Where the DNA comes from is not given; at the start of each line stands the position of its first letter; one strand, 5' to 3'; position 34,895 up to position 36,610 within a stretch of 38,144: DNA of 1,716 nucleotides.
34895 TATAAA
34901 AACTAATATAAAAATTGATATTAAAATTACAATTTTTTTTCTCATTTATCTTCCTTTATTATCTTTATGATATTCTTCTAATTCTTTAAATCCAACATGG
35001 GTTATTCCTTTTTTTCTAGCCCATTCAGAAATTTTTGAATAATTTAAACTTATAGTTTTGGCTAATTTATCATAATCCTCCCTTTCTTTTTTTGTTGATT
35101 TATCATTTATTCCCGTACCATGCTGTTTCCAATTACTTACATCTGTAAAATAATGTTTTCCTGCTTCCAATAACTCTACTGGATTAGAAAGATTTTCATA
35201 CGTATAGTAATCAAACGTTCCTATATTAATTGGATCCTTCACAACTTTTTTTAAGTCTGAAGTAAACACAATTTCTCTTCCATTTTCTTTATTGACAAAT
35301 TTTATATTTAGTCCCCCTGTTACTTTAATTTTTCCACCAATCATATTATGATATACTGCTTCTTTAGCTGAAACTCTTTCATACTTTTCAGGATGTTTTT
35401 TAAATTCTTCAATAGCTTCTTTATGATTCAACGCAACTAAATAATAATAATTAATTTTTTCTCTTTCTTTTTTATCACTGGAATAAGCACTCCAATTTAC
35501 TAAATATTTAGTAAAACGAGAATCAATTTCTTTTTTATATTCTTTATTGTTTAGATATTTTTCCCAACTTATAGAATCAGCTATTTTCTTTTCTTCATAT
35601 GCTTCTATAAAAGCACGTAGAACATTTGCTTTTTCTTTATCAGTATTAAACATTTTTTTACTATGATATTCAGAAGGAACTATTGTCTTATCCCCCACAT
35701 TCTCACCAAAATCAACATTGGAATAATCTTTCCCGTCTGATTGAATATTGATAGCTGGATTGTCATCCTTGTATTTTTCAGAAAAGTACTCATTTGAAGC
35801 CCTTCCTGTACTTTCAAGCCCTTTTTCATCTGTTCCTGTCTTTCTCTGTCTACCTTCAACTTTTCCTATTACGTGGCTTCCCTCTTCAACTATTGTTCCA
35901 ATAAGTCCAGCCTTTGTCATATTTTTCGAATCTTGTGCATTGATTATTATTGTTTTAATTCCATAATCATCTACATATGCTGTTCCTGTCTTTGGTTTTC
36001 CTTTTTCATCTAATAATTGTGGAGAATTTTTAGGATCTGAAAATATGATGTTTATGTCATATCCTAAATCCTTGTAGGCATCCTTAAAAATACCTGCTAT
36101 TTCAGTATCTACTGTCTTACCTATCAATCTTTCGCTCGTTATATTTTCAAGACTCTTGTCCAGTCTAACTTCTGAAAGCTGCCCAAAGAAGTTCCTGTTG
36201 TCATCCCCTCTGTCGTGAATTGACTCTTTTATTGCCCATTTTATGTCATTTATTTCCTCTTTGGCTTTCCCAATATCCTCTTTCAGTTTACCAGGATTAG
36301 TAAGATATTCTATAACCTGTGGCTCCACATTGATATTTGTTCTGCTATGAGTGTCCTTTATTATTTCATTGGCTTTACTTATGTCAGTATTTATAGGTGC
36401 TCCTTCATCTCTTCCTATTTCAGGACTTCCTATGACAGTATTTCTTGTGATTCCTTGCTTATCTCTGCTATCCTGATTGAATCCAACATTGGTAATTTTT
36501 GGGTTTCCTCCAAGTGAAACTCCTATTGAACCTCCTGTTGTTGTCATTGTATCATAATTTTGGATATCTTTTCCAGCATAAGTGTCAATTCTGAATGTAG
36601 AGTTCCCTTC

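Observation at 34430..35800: Candidate novel toxin domain whose immunity partner is signal-peptide-bearing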

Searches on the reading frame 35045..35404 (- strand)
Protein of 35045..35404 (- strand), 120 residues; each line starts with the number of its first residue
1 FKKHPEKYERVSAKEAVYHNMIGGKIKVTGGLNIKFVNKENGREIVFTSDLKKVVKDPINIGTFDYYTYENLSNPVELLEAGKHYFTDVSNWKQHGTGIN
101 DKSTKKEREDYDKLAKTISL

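Call 63: predict_structure(alignment_id=A5)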
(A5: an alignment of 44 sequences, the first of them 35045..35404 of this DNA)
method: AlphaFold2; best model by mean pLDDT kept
length: 120 residues; sequences in the alignment: 44
mean_pLDDT: 87.2   pTM: 0.76
mean pLDDT of the five models: 87.2, 81.3, 80.7, 80.2, 78.7
residues with pLDDT >= 90: 58; 70-90: 53; 50-70: 9; < 50: 0
segments of 3 or more residues with pLDDT < 50: none
pLDDT, mean of each block of 10 residues (from residue 1): 91 89 86 91 92 95 79 66 85 93 93 87
secondary structure, 60 per line:
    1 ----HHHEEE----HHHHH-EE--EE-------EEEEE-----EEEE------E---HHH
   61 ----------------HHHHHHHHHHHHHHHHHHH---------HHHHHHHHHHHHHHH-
elements in order: E8-10 H15-19 E34-38 E44-47 H77-95 H105-119
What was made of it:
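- On CDI ionophore toxins: The model core is mixed alpha/beta (call 63).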

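Call 70: fold_search(model_id=the predicted structure, library=pdb)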
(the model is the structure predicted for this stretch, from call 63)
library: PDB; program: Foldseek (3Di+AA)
matches with E <= 10: 45; with E <= 0.001: 0
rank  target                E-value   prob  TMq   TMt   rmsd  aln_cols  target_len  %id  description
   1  1jzd_A                3.7e+00  0.16  0.24  0.14   4.5        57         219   12  DsbC-DsbDalpha complex (released 2003-03-08)
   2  3qhr_A                4.1e+00  0.09  0.20  0.09   6.8        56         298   21  Structure of a pCDK2/CyclinA transition-state mimic (released 2011-05-25)
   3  2y7j_A                4.4e+00  0.12  0.21  0.10   4.3        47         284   15  Structure of human phosphorylase kinase, gamma 2 (released 2011-02-09)
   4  2y7j_D                4.9e+00  0.11  0.21  0.10   4.2        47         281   15  Structure of human phosphorylase kinase, gamma 2 (released 2011-02-09)
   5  7qtt_a                4.9e+00  0.02  0.16  0.02   9.2        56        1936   14  Structural organization of a late activated human spliceosome (Baqr, core region) (released 2023-05-10)
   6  3mfs                  5.5e+00  0.10  0.21  0.09   3.1        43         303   14  CASK-4M CaM Kinase Domain, AMPPNP (released 2010-04-28)
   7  5zwm_A                5.5e+00  0.02  0.14  0.01   9.5        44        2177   16  Cryo-EM structure of the yeast pre-B complex at an average resolution of 3.4~4.6 angstrom (tri-snRNP and U2 snRNP Part (released 2018-08-29)
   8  2oza_A                6.2e+00  0.10  0.23  0.09   3.6        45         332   11  Structure of p38alpha complex (released 2007-04-03)
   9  7oai_A                6.2e+00  0.09  0.20  0.09   3.9        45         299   18  Crystal structure of pseudokinase CASK in complex with PFE-PKIS12 (released 2021-05-19)
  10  3tac_A                6.2e+00  0.09  0.20  0.08   2.5        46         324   15  Crystal Structure of the Liprin-alpha/CASK complex (released 2011-10-12)
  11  4ilf_B                6.2e+00  0.08  0.18  0.11   3.3        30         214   17  Crystal structure of DsbC R125A from Salmonella enterica serovar Typhimurium (released 2013-10-16)
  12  1y91                  6.2e+00  0.08  0.18  0.08   5.3        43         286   23  Crystal structure of human CDK2 complexed with a pyrazolo[1,5-a]pyrimidine inhibitor (released 2005-02-08)
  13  4bck_A                6.2e+00  0.05  0.19  0.09   7.7        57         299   19  Structure of CDK2 in complex with cyclin A and a 2-amino-4-heteroaryl- pyrimidine inhibitor (released 2013-03-06)
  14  7ay0_B                6.2e+00  0.03  0.19  0.09   5.0        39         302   23  Crystal structure of truncated USP1-UAF1 (released 2021-03-24)
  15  6y6h                  6.6e+00  0.09  0.22  0.10   4.6        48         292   12  Crystal structure of STK17b (DRAK2) in complex with UNC-AP-194 probe (released 2020-03-11)
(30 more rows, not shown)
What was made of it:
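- Tried and rejected: Foldseek against PDB gave a best E of 3.7, with weak kinase C-lobe hits at TM 0.2 (call 70).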

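Call 72: find_homologous_proteins(query=A5, max_evalue=0.001)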
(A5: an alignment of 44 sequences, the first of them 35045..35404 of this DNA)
Query A5 (44 sequences) (120 aa, profile of the alignment): 25 proteins with E <= 0.001 among 558 candidates.
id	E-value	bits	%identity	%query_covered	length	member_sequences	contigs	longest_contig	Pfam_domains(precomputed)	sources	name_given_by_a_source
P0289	1.4e-27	114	25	94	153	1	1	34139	-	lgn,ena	-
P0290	1.3e-26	111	24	91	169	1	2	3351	-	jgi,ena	-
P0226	7.2e-26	108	36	28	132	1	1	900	-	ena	-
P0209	7.5e-26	108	27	90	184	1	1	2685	-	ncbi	-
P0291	5.6e-25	105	27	52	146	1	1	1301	-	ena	-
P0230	1.9e-24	104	40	29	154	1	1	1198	-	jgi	jgi:hypothetical protein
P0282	2.2e-22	97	27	82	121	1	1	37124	-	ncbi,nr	ncbi:MAG: hypothetical protein JEY71_10380 [Sphaerochaeta sp.]|nr:hypothetical protein [Sphaerochaet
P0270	3.6e-22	96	25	46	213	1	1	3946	-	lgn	-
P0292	1.3e-21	94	28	90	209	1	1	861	-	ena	-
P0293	3.7e-21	93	88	92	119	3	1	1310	-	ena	-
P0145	5.6e-21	92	65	89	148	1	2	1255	-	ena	-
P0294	2.5e-20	90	25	63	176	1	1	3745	-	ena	-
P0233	1.4e-19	88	33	63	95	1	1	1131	-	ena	-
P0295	1.8e-19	88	31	62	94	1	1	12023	-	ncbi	-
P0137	2.2e-19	87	58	100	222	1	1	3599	-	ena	-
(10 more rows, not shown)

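Call 97: search_solved_structures(query=A5, max_evalue=10, show_alignments=2)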
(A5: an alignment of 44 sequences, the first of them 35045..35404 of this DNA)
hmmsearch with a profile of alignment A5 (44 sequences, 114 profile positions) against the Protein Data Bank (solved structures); distinct sequences matched with E-value up to 10: 8.
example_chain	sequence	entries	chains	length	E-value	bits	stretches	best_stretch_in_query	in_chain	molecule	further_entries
8gv7_B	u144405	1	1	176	0.076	16.2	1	40-71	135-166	Hemagglutinin H18-HA2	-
7wvg_B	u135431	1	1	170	0.077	16.1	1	40-71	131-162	Hemagglutinin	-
4k3x_B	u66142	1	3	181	0.08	16.1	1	40-71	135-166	Hemagglutinin HA2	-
2p6w_A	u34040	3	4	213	0.24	14.5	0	42-79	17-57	Putative glycosyltransferase (Mannosyltransferase) involved in glycosylating the PBCV-1 ma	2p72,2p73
4mc5_A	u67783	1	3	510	0.43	13.7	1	40-71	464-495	Hemagglutinin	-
5bv9_A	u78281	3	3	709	0.5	13.5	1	73-94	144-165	Cellulose 1,4-beta-cellobiosidase | Glycoside hydrolase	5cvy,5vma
2gre_A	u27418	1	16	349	0.86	12.8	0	59-92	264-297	Deblocking aminopeptidase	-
7kw6_A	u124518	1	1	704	1.2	12.3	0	73-94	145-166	Exoglucanase-2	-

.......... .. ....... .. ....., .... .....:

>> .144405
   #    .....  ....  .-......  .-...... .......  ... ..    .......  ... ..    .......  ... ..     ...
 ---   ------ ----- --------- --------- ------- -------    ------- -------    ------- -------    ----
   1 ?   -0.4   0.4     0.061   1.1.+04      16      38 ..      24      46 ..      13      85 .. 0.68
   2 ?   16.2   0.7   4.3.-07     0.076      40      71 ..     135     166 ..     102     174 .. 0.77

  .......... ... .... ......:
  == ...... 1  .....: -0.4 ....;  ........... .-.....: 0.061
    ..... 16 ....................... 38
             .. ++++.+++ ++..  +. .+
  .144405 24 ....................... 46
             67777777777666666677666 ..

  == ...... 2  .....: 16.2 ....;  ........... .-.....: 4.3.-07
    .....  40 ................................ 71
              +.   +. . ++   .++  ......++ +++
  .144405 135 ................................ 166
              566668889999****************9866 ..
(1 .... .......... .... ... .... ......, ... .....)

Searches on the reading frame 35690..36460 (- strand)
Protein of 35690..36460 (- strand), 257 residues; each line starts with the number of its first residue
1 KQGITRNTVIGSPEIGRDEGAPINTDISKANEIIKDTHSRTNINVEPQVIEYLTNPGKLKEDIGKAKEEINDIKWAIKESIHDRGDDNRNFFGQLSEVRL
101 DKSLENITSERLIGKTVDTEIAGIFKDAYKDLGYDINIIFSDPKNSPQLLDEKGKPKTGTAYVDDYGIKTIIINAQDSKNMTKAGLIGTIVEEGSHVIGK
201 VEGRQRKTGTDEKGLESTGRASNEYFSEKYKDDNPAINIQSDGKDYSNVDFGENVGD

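Call 88: search_protein_families(library=pfam, proteins=[window:35690-36460:-], max_evalue=1)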
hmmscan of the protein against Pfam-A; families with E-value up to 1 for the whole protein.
window:35690-36460:- (257 aa): 1 family
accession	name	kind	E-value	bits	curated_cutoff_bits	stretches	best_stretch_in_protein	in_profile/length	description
PF01992.21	vATP-synt_AC39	-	0.012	15.4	29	1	67-133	90-161/339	ATP synthase (C/AC39) subunit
